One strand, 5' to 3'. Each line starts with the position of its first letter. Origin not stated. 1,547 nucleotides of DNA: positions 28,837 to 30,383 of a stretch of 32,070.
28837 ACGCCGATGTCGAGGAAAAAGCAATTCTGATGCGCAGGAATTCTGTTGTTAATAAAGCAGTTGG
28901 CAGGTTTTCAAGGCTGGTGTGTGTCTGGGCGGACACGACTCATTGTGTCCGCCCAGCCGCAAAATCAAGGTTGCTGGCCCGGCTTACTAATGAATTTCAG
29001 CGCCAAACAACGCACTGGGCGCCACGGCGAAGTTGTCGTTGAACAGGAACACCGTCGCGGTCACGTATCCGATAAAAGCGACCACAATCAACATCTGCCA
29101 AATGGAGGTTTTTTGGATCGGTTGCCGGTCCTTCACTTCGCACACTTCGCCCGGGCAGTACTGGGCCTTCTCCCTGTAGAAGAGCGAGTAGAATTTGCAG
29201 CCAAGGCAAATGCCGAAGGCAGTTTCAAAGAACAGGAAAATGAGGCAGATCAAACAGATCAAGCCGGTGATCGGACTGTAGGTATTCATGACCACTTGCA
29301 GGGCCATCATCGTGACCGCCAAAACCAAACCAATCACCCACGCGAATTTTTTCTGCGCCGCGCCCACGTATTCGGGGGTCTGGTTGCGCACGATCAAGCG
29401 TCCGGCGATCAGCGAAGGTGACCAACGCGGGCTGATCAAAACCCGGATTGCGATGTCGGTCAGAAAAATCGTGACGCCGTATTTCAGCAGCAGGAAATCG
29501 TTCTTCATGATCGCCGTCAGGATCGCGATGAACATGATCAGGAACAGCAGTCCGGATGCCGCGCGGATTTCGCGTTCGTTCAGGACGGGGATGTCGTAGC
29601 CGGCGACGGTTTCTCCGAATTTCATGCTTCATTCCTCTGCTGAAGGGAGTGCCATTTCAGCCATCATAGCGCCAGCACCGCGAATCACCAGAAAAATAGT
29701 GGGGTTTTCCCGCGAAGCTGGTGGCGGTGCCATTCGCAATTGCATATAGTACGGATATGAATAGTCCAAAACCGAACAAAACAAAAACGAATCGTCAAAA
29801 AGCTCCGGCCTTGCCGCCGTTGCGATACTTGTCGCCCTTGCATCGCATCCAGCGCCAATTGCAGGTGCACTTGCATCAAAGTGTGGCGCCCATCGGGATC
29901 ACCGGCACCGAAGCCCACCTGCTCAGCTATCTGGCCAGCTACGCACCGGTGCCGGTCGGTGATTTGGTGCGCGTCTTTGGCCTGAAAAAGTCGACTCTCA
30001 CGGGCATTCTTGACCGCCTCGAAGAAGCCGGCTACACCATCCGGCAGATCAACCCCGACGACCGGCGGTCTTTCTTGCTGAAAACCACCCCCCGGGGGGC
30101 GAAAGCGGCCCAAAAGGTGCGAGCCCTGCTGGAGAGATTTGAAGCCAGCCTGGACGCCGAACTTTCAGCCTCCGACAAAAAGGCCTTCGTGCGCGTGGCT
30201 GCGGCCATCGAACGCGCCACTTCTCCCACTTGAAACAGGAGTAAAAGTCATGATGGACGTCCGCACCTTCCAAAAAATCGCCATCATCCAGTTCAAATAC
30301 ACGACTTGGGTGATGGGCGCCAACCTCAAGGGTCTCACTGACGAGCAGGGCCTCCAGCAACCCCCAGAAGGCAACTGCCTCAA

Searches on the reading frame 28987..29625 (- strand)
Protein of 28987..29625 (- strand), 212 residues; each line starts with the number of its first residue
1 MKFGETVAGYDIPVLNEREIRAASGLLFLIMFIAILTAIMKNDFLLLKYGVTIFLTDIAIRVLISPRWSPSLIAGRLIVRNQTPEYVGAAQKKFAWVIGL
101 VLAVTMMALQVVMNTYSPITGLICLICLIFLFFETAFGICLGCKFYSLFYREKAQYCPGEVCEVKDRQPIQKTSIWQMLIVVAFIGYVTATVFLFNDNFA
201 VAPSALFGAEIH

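Call 25: search_protein_families(library=pfam, proteins=[window:28987-29625:-], max_evalue=0.001)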
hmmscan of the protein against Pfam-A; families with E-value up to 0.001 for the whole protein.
window:28987-29625:- (212 aa): 1 family
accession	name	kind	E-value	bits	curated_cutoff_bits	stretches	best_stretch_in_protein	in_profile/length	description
PF14340.12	DUF4395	-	1.1e-26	94.1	24.5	1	16-151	2-130/130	Domain of unknown function (DUF4395)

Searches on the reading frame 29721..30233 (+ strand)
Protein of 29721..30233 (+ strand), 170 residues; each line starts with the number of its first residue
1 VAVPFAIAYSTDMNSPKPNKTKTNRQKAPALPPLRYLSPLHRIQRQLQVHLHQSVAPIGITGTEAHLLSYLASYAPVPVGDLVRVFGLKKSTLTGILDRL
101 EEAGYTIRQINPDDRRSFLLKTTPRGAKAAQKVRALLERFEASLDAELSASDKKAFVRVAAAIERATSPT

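Call 25: search_protein_families(library=pfam, proteins=[window:29721-30233:+], max_evalue=0.001)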
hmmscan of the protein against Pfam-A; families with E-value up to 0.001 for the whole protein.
window:29721-30233:+ (170 aa): 5 families
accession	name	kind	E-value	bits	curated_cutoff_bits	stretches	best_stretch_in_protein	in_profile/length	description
PF12802.13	MarR_2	-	6e-13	49.2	27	1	59-117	2-61/61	MarR family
PF01047.28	MarR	-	1.8e-12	47.4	24.6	1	60-117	1-58/59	MarR family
PF13463.12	HTH_27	-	5.7e-05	23.8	22.2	1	61-126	2-68/68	Winged helix DNA-binding domain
PF13601.12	HTH_34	-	0.0005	20.6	27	1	66-139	4-78/80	Winged helix DNA-binding domain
PF09339.16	HTH_IclR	-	0.00053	20.2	22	0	66-105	7-47/52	IclR helix-turn-helix domain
